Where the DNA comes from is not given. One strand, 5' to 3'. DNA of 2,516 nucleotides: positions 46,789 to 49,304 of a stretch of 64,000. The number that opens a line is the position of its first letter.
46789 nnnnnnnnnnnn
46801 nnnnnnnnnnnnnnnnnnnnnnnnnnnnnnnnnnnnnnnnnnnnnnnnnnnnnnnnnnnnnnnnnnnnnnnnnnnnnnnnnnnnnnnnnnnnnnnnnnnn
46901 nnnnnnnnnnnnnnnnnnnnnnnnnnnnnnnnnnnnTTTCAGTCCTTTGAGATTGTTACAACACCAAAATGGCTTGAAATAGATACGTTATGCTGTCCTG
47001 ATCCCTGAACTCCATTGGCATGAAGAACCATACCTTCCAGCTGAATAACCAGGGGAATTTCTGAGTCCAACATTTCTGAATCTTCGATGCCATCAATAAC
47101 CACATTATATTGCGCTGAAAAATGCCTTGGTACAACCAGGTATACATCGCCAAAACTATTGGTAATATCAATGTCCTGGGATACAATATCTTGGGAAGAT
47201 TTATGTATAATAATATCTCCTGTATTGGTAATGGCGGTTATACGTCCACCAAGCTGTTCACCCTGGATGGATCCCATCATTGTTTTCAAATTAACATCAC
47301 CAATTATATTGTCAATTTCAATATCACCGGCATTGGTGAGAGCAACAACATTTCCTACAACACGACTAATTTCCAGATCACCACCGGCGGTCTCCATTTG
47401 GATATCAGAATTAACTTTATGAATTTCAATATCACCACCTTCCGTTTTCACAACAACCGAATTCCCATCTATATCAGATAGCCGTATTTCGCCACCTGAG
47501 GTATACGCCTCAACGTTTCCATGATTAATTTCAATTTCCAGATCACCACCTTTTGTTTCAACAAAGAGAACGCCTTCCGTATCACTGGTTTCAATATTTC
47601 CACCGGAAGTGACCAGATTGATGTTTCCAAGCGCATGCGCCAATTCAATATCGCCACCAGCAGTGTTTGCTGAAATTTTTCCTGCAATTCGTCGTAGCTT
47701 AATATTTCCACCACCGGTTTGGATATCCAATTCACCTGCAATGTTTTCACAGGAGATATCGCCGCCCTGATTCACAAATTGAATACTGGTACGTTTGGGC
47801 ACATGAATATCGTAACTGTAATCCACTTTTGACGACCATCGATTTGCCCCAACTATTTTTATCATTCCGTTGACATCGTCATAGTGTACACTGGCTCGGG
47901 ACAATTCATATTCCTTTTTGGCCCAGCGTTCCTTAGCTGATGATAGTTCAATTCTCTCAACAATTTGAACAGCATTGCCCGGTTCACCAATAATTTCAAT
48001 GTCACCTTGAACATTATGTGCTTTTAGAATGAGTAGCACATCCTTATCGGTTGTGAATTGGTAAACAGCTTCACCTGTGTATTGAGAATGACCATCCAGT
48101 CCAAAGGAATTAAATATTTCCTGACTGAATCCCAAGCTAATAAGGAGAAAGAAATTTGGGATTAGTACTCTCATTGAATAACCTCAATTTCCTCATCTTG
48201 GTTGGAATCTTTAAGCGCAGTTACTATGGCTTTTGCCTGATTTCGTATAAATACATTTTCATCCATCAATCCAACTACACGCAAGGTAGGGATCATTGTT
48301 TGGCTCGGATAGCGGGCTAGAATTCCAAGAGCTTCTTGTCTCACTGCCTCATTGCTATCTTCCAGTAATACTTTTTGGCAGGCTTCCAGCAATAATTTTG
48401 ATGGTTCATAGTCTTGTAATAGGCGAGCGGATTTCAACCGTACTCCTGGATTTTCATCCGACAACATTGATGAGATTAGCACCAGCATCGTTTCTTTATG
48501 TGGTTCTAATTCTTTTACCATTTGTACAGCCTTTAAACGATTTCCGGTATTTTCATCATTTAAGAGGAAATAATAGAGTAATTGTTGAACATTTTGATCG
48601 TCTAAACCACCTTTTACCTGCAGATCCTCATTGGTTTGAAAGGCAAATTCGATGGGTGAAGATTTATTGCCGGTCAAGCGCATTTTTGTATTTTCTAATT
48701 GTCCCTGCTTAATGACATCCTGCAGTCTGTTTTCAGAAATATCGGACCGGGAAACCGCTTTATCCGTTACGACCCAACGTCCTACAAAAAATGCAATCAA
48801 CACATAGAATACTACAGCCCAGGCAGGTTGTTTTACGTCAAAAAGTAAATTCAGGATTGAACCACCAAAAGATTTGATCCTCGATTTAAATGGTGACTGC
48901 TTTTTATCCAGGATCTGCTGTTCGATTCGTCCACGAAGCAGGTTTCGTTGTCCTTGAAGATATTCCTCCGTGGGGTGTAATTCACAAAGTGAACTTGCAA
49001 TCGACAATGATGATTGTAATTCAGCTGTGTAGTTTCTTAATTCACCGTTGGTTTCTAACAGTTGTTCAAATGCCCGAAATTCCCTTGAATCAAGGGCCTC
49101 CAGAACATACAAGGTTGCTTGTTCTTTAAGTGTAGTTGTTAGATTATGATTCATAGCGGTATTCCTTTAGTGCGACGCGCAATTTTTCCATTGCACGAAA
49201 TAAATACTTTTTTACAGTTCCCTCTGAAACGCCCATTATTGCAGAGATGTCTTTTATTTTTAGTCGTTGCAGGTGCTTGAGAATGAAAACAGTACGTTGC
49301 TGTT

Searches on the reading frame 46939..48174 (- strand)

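Call 28: search_protein_families(library=ncbifam, proteins=[window:46939-48174:-], max_evalue=0.001)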
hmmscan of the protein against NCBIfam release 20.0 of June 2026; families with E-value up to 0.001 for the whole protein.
window:46939-48174:- (411 aa): 1 family
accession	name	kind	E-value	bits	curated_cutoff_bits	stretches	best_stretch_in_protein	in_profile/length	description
NF049997.1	LiaG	equivalog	1.8e-11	43.8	285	1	205-303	122-227/286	LiaG family protein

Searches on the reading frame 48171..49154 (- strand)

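Call 28: search_protein_families(library=ncbifam, proteins=[window:48171-49154:-], max_evalue=0.001)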
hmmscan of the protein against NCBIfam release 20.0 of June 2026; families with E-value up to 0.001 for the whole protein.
window:48171-49154:- (327 aa): 2 families
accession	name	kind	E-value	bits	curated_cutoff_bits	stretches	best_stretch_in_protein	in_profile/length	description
NF052375.1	antisigma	equivalog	2.6e-05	24.3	100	1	13-152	2-125/217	anti-sigma factor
NF045915.1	PhycobilmeDegNblB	equivalog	0.00046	19.8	300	0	197-275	9-87/214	phycobilisome degradation protein NblB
